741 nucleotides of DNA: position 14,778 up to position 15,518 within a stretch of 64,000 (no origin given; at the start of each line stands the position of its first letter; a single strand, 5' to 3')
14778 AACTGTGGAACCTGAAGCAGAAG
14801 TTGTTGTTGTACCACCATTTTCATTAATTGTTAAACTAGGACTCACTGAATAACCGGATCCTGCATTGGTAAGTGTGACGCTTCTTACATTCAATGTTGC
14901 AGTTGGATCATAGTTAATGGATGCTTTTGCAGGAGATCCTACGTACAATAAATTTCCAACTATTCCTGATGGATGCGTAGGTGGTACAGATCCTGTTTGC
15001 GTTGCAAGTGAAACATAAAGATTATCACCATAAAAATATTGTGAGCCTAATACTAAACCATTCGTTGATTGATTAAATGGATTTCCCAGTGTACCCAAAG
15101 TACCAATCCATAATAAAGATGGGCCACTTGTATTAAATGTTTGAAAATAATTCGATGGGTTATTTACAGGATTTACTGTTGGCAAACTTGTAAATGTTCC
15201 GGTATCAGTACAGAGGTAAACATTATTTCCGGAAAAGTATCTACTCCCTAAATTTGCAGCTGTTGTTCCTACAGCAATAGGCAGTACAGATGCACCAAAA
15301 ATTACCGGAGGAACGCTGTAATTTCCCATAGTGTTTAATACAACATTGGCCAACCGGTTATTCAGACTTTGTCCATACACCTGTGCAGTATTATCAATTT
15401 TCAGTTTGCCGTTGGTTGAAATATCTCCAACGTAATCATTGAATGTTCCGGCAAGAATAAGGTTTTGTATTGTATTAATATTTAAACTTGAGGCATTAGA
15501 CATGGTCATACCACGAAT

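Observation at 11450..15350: Two ~400-aa cassettes resembling T4-like myophage virion/tail repeats embedded in a bacterial secreted protein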

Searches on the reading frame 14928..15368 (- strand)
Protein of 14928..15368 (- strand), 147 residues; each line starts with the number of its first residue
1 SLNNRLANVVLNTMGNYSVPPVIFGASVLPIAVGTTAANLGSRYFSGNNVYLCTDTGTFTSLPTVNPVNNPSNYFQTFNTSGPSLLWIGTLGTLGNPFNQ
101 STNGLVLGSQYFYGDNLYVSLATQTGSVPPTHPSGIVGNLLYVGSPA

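Call 86: search_solved_structures(query=A6, max_evalue=10, show_alignments=3)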
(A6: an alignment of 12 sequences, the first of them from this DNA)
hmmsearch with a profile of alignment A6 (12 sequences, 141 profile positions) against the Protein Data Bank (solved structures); distinct sequences matched with E-value up to 10: 3.
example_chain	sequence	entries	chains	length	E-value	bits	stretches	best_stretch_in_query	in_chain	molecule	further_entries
7eea_A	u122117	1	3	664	1.6e-07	34.6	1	29-83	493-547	Short-tailed cyanophage tailspike receptor-binding domain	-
2okg_A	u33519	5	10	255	0.36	14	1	35-99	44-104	Central glycolytic gene regulator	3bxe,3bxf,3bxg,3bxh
8r3g_C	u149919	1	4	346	0.63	13.2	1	35-99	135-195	Central glycolytic genes regulator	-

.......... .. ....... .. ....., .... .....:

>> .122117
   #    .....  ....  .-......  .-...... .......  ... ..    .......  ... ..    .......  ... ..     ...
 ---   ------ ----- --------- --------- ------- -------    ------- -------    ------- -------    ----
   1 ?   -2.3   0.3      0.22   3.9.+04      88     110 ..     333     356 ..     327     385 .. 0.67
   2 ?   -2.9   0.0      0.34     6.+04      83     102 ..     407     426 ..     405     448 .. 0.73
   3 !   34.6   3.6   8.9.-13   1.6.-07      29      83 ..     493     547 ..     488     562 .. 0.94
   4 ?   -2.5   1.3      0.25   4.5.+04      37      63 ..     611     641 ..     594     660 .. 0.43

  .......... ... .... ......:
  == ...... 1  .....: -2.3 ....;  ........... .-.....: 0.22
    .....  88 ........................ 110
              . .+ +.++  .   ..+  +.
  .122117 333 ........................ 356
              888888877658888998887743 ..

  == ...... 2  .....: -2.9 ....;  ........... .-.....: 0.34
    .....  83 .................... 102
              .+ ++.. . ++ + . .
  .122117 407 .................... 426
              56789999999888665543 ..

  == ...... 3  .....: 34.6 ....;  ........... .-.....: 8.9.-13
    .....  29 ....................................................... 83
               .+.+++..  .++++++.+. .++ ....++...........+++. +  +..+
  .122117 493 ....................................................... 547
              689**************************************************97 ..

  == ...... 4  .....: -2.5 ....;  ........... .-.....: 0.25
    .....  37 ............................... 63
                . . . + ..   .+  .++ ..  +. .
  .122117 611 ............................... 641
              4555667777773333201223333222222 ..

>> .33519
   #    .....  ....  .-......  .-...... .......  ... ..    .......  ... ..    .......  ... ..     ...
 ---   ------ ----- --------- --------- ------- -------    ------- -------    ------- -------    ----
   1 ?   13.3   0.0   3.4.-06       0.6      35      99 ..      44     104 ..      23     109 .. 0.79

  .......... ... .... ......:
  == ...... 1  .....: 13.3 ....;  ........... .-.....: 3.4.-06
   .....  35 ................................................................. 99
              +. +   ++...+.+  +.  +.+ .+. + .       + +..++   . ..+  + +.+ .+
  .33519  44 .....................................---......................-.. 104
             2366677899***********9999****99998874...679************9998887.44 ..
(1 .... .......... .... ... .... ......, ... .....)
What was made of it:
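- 14925..15293 (-): Cassette 1, two tandem ~55-aa aromatic 'HTSG' domains (aa 2553-2675; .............. and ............PPTHPSG). Profile hit to PDB 7EEA_A residues 493-547, E 1.6e-7 (call 86).
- On Phage tailspike (Pam1-type, PDB 7EEA): Only a 55-aa sub-domain is homologous (E 1.6e-7, call 86).
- Closest known: Receptor-binding domain of the cyanopodophage Pam1 tailspike. Same: Residues 493-547 of 7EEA_A are homologous to the HTSG domain (profile E 1.6e-7, call 86).
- The HTSG domain is present in the Pam1 tailspike receptor-binding domain (call 86).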
